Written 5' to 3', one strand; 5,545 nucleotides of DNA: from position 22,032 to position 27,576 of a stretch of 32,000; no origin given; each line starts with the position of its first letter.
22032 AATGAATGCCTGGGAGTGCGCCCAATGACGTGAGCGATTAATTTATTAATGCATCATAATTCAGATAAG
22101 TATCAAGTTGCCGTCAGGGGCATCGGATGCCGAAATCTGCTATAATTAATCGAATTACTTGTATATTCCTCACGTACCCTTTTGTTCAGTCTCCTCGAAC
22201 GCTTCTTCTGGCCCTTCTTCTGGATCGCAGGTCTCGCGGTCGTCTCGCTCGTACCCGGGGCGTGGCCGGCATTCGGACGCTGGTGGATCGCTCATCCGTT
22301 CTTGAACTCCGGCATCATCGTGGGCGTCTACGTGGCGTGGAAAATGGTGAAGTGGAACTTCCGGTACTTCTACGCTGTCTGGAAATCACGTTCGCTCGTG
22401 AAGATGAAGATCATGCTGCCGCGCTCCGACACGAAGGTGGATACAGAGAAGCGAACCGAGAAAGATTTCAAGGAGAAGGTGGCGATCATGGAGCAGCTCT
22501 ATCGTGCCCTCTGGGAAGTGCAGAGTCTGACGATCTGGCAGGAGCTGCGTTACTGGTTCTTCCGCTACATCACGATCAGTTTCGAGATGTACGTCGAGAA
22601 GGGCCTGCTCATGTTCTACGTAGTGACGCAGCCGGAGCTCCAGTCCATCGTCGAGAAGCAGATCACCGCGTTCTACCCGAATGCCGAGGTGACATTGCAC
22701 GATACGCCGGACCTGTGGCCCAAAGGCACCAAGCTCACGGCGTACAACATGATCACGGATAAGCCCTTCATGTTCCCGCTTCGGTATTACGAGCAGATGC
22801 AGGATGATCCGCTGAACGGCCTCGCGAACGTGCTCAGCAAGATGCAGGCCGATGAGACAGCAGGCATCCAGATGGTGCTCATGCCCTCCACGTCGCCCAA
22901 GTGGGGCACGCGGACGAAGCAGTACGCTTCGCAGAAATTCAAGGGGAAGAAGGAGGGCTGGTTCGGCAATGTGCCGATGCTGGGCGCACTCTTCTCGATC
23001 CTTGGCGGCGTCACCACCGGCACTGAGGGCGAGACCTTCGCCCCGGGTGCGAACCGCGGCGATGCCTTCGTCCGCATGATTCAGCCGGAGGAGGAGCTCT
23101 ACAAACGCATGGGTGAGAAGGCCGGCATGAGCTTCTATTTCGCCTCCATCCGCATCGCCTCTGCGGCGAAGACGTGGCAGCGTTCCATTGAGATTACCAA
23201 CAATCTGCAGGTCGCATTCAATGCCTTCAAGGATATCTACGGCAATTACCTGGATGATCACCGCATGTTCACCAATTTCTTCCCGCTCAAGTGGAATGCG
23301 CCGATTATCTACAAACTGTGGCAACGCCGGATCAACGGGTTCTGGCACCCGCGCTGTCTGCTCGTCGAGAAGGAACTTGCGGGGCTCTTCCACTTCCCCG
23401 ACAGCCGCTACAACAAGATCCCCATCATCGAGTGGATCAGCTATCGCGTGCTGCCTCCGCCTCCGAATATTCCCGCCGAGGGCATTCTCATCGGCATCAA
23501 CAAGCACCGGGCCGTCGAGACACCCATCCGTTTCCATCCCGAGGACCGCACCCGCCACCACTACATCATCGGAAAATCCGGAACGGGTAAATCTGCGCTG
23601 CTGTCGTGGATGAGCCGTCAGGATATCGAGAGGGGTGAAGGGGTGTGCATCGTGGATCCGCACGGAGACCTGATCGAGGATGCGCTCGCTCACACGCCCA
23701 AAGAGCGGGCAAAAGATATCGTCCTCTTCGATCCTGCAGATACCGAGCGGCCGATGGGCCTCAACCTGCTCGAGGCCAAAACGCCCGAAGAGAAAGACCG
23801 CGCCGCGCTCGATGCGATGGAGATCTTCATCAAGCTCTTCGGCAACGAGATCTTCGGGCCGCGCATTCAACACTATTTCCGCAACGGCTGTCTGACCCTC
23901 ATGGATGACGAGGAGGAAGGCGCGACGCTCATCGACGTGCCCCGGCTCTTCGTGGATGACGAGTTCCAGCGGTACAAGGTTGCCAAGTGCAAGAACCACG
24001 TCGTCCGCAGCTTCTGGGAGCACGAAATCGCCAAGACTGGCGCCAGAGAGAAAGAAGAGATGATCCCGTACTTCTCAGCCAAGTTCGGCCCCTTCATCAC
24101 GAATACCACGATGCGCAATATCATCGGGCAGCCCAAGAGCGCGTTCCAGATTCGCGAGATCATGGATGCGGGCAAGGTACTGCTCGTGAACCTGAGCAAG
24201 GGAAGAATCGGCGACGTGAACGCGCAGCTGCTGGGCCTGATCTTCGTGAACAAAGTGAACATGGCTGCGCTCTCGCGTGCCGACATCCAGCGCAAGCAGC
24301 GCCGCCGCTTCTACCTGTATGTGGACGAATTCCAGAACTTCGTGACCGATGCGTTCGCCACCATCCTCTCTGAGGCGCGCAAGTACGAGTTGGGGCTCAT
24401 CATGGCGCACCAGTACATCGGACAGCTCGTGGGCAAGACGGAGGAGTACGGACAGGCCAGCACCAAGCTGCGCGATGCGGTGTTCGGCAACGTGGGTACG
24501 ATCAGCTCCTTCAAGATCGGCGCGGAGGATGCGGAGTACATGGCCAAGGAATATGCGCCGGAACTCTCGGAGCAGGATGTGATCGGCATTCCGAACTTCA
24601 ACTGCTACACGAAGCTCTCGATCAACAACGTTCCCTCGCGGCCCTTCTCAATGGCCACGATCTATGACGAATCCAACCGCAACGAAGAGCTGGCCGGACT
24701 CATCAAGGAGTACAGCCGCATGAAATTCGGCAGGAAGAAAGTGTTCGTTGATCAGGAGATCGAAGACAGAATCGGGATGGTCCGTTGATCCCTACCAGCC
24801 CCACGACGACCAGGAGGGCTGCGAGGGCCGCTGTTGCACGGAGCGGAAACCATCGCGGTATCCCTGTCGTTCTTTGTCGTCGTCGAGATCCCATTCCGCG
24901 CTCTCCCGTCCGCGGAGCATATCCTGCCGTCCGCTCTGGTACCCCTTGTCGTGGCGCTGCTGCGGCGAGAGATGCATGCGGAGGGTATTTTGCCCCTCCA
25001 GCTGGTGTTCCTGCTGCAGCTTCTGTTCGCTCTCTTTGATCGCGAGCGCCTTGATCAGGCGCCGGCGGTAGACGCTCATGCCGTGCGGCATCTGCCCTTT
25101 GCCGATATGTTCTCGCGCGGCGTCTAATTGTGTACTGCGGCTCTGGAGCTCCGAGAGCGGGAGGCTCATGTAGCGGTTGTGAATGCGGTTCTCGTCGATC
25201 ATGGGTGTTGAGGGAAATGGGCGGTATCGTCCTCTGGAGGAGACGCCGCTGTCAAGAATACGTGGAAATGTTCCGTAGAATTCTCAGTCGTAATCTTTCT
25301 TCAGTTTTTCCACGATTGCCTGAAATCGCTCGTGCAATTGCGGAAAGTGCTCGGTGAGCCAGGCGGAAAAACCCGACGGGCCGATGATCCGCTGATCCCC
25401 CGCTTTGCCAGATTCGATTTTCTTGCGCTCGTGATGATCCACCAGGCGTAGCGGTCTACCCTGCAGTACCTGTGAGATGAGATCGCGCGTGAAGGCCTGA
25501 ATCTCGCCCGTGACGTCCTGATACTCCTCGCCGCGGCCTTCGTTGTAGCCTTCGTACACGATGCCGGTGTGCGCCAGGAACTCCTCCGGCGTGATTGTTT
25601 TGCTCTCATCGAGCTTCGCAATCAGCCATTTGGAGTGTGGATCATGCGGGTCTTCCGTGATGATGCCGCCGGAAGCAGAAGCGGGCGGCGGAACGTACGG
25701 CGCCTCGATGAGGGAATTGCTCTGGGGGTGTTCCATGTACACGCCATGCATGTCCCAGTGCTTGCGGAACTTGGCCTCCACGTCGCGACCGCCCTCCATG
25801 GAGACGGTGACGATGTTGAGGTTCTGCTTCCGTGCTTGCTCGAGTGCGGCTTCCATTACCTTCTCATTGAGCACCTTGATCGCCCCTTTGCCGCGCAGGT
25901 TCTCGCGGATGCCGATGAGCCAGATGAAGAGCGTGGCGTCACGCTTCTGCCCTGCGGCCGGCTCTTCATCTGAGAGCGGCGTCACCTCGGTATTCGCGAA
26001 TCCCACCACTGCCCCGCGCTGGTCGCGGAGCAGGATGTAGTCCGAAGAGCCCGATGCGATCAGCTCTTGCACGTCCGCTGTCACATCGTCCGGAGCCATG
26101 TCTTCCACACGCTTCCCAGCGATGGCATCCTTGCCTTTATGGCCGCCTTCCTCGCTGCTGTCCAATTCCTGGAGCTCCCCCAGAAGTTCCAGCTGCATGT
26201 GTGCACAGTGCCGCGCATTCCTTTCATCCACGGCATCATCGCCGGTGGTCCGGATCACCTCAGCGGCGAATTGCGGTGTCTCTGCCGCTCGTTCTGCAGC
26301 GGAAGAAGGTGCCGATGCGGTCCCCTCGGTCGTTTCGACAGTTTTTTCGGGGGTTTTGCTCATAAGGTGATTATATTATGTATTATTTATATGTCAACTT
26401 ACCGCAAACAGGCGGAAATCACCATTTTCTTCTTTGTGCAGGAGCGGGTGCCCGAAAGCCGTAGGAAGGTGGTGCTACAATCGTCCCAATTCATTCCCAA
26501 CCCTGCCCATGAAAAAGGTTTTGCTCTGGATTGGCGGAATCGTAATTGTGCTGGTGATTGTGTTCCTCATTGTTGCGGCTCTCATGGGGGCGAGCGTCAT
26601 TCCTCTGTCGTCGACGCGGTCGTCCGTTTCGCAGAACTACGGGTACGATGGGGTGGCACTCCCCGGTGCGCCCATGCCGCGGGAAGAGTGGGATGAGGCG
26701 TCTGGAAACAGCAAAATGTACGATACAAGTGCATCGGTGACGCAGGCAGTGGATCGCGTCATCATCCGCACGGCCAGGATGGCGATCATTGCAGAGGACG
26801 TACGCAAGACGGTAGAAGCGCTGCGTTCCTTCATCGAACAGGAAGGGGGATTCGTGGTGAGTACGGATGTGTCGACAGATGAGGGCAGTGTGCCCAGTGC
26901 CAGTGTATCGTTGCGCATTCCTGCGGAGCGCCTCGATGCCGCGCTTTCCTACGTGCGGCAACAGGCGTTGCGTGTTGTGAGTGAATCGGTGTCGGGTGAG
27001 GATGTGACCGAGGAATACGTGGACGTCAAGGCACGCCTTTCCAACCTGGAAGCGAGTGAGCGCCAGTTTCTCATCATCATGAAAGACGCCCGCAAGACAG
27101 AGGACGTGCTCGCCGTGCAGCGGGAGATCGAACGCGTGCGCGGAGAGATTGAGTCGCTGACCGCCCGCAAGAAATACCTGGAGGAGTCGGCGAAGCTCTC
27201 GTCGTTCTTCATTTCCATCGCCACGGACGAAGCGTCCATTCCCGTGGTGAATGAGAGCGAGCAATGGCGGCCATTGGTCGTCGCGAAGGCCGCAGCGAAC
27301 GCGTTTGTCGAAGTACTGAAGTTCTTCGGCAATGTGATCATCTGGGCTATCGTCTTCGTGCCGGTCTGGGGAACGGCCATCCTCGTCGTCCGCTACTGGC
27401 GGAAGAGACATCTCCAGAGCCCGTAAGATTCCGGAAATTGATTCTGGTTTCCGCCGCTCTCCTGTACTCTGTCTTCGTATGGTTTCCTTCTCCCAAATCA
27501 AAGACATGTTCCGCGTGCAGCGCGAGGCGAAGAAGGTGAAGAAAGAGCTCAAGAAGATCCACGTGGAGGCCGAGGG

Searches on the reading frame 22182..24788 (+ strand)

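Call 37: search_protein_families(library=pfam, proteins=[window:22182-24788:+], max_evalue=0.001)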
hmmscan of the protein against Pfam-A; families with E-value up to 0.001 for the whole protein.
window:22182-24788:+ (868 aa): 4 families
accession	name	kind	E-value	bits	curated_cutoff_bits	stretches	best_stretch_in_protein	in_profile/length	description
PF10412.15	TrwB_AAD_bind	-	6.8e-11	42.1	20.5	1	451-800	9-328/387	Type IV secretion-system coupling protein DNA-binding domain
PF02534.20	T4SS-DNA_transf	-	5.1e-08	32.6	20.1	1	458-789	45-380/468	Type IV secretory system Conjugative DNA transfer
PF01935.23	DUF87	-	5.3e-06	27.1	23.2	1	446-519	11-82/220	Helicase HerA, central domain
PF12696.13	TraG-D_C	-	5.1e-05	23.6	22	1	710-789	2-77/126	TraM recognition site of TraD and TraG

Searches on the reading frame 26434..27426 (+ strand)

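Call 37: search_protein_families(library=pfam, proteins=[window:26434-27426:+], max_evalue=0.001)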
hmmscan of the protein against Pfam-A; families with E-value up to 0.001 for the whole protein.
window:26434-27426:+ (330 aa): 1 family
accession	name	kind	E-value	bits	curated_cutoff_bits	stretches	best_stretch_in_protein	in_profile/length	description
PF14257.11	DUF4349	-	6.3e-47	160.1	27.7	1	108-319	1-208/213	Domain of unknown function (DUF4349)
